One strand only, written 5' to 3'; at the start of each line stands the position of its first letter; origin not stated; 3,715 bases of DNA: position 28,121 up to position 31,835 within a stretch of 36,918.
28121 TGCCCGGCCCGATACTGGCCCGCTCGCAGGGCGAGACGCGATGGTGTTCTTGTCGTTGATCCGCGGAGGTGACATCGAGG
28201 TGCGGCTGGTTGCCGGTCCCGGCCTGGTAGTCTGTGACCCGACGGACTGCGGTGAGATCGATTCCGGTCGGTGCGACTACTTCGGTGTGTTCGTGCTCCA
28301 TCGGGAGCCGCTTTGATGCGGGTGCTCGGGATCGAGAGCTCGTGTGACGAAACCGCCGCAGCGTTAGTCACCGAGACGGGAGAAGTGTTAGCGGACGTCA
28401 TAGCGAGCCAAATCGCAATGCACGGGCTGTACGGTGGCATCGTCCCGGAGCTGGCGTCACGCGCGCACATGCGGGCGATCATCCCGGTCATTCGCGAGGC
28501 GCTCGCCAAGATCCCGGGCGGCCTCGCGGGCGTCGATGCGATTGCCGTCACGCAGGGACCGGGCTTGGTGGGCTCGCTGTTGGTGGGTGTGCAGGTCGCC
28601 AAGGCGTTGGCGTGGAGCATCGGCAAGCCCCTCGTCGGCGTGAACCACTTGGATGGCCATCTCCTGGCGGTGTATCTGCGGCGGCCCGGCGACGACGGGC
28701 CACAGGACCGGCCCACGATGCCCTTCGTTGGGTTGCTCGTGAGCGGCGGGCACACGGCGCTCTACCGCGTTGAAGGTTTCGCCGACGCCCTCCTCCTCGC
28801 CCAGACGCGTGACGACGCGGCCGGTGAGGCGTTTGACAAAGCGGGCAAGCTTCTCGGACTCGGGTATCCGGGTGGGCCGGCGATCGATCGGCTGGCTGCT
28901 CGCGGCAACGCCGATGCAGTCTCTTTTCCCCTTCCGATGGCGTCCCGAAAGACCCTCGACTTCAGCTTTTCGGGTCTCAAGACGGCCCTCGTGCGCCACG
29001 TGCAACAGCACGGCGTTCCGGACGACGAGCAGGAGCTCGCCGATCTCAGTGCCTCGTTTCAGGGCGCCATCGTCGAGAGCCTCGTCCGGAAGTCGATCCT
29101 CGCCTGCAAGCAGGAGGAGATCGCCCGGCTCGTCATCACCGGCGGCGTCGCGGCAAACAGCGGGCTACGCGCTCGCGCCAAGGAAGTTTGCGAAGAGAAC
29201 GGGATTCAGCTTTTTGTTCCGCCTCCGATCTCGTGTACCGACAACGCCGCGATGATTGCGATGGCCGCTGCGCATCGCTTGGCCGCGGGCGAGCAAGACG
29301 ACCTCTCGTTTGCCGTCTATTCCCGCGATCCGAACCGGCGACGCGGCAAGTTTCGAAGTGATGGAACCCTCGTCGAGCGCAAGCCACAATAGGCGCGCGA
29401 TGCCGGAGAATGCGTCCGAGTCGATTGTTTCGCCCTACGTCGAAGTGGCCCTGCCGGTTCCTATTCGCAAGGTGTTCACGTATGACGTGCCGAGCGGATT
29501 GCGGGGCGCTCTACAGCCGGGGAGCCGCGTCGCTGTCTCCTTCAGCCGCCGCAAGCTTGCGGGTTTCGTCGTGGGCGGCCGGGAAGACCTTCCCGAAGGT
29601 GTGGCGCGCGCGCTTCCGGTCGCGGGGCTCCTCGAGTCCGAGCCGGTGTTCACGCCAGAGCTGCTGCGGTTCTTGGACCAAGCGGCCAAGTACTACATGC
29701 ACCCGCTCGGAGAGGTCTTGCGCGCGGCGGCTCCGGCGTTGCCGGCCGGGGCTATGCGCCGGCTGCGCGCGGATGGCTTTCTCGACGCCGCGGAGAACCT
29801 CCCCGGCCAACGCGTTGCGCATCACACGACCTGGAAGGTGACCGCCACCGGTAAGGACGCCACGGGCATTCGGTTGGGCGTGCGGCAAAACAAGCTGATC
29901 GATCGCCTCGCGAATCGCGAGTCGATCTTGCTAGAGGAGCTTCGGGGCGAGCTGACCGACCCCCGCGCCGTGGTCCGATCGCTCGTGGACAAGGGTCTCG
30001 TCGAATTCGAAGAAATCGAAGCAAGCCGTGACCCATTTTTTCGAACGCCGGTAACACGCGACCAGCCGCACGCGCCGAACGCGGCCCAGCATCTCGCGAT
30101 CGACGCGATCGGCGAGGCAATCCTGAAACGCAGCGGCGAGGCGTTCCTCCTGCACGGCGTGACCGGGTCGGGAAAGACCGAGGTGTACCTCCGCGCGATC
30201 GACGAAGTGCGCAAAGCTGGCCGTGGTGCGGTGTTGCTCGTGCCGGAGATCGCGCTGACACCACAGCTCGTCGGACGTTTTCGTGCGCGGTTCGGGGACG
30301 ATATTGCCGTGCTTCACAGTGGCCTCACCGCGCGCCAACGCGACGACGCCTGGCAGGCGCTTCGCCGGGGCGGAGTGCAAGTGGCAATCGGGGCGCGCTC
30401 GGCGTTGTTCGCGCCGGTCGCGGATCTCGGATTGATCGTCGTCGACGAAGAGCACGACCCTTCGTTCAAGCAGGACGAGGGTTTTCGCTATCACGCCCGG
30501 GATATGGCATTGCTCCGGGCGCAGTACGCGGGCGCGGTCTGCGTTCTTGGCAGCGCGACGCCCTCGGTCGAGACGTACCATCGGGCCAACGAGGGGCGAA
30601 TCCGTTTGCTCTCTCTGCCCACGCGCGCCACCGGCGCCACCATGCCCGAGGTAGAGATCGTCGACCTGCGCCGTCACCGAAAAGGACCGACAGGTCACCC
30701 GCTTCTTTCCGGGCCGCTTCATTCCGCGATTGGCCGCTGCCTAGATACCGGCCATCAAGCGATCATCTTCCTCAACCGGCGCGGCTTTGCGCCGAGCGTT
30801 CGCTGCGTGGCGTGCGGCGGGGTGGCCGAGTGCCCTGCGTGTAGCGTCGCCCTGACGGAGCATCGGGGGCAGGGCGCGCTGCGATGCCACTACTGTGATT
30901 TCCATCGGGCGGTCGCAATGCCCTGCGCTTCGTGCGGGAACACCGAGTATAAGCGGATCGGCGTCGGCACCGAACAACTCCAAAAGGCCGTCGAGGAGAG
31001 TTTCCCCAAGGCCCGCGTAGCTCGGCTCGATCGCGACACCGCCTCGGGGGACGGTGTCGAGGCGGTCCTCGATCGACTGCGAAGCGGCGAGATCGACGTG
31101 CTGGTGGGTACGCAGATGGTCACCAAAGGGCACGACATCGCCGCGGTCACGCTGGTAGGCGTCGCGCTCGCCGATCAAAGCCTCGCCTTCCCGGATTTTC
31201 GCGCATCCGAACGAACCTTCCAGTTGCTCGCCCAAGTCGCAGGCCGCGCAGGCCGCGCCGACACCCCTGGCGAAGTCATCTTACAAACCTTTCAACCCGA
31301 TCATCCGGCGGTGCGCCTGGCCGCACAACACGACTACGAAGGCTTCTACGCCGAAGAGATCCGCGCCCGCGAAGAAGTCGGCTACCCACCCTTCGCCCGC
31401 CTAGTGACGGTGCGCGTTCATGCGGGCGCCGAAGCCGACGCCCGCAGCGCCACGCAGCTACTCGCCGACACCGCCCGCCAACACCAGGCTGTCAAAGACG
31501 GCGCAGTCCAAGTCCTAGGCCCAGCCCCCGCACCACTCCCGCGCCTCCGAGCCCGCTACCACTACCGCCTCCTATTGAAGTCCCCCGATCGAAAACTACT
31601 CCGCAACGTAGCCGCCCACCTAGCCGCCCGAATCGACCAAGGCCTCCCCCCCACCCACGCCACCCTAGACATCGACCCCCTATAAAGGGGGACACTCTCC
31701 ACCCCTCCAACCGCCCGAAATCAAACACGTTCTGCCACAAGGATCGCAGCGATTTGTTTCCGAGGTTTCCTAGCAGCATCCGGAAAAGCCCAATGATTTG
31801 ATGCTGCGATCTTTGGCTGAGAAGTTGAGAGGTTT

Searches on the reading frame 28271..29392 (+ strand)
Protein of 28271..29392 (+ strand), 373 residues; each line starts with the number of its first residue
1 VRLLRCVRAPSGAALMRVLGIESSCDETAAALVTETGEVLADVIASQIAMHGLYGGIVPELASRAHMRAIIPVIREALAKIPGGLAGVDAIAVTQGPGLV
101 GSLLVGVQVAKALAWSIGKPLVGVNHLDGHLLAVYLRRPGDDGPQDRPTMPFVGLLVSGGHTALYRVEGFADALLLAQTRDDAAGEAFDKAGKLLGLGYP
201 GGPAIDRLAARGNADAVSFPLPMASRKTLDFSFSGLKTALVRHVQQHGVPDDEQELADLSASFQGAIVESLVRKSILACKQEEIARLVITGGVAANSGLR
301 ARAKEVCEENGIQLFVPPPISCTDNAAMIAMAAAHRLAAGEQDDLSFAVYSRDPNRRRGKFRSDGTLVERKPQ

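Call 3: search_protein_families(library=pfam, proteins=[window:28271-29392:+])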
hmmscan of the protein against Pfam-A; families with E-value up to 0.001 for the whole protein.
window:28271-29392:+ (373 aa): 2 families
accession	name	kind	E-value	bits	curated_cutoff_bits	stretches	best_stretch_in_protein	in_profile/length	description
PF00814.31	TsaD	-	5.5e-88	295.5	24.8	1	38-330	1-263/264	tRNA N6-adenosine threonylcarbamoyltransferase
PF22521.2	HypF_C_2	-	1.1e-07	32.4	27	1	229-325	145-235/241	Carbamoyltransferase, Kae1-like Domain, second subdomain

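Call 4: search_protein_families(library=ncbifam, proteins=[window:28271-29392:+])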
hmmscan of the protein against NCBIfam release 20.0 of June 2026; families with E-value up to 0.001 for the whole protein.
window:28271-29392:+ (373 aa): 6 families
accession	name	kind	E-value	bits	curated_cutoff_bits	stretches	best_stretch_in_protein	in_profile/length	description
TIGR03723.1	T6A_TsaD_YgjD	equivalog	1.3e-124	415.4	296.1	1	18-337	1-313/314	tRNA (adenosine(37)-N6)-threonylcarbamoyltransferase complex transferase subunit TsaD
TIGR00329.1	gcp_kae1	subfamily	3.5e-102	341.8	207.8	1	19-330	1-305/305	tRNA (adenosine(37)-N6)-threonylcarbamoyltransferase complex transferase subunit TsaD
TIGR03722.2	arch_KAE1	equivalog_domain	3e-52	177.7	375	1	18-343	1-303/323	KEOPS complex N(6)-L-threonylcarbamoyladenine synthase Kae1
NF007174.0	PRK09605.1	equivalog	7.5e-51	173.2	447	1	16-345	1-307/535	bifunctional N(6)-L-threonylcarbamoyladenine synthase/serine/threonine protein kinase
TIGR03725.1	T6A_YeaZ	equivalog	8.3e-13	48.8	69.3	1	18-128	1-95/212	tRNA (adenosine(37)-N6)-threonylcarbamoyltransferase complex dimerization subunit type 1 TsaB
TIGR00143.1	hypF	equivalog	0.00026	19.3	466.1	1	237-329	645-734/741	carbamoyltransferase HypF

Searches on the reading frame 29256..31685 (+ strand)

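Call 3: search_protein_families(library=pfam, proteins=[window:29256-31685:+])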
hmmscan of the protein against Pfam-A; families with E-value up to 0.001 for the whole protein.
window:29256-31685:+ (809 aa): 6 families
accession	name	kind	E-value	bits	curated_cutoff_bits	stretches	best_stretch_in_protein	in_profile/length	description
PF17764.6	PriA_3primeBD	-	3.2e-24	85.1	22.7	1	63-160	1-96/96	3'DNA-binding domain (3'BD)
PF18074.6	PriA_C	-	6.4e-18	65.8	26.9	1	712-808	1-95/95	Primosomal protein N C-terminal domain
PF00270.35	DEAD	-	8.3e-18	65.1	26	1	285-441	11-164/167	DEAD/DEAH box helicase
PF04851.21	ResIII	-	9.4e-12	45.6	22.5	1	274-436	4-162/164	Type III restriction enzyme, res subunit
PF18319.7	Zn_ribbon_PriA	-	5.9e-10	39.4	26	1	526-551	1-26/27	PriA DNA helicase Cys-rich region (CRR) domain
PF00271.37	Helicase_C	-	7e-09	36.4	23.5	1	577-668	32-109/110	Helicase conserved C-terminal domain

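Call 4: search_protein_families(library=ncbifam, proteins=[window:29256-31685:+])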
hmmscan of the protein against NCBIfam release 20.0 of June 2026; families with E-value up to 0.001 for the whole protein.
window:29256-31685:+ (809 aa): 27 families (the best 25 are shown)
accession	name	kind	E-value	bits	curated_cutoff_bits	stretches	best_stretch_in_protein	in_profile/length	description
NF004066.1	PRK05580.1-3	equivalog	4e-219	729.8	813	2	203-808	182-785/788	primosomal protein N'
NF004067.0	PRK05580.1-4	equivalog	2.6e-207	690.6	763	1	60-809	4-734/737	primosomal protein N'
NF004070.0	PRK05580.2-2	equivalog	9.8e-195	648.8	921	1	58-808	10-725/729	primosomal protein N'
NF004065.0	PRK05580.1-1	equivalog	1.6e-184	615.1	858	1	61-808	3-728/731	primosomal protein N'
TIGR00595.1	priA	equivalog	2e-181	604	230.35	1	298-808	1-508/509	replication restart helicase PriA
NF004068.0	PRK05580.1-5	equivalog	1.1e-168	562.8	1249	2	236-776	221-758/795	primosomal protein N'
NF004071.0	PRK05580.2-3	equivalog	3.2e-161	537.8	1105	1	60-808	16-731/735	primosomal protein N'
NF004069.0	PRK05580.2-1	equivalog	1.1e-124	417.1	767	1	295-808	127-608/612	primosomal protein N'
NF004072.0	PRK05580.2-4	equivalog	3.3e-121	405.6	1030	1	288-783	131-620/648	primosomal protein N'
NF011452.0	PRK14873.1-2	equivalog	1.1e-51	175.9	980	2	309-760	213-643/708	primosomal protein N'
NF011453.0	PRK14873.1-3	equivalog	2.7e-49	167.9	812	2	311-765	188-610/653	primosome assembly protein PriA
NF011454.0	PRK14873.1-4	equivalog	2.3e-42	145.2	951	2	314-760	164-591/651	primosomal protein N'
NF011455.0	PRK14873.1-5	equivalog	4.1e-39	134.4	969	2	317-725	184-590/675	primosomal protein N'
TIGR00643.1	recG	equivalog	2.1e-17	63.1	659.4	1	268-417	230-384/629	ATP-dependent DNA helicase RecG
NF011451.0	PRK14873.1-1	equivalog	9.7e-17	60.4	1147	1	71-574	44-519/764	primosome assembly protein PriA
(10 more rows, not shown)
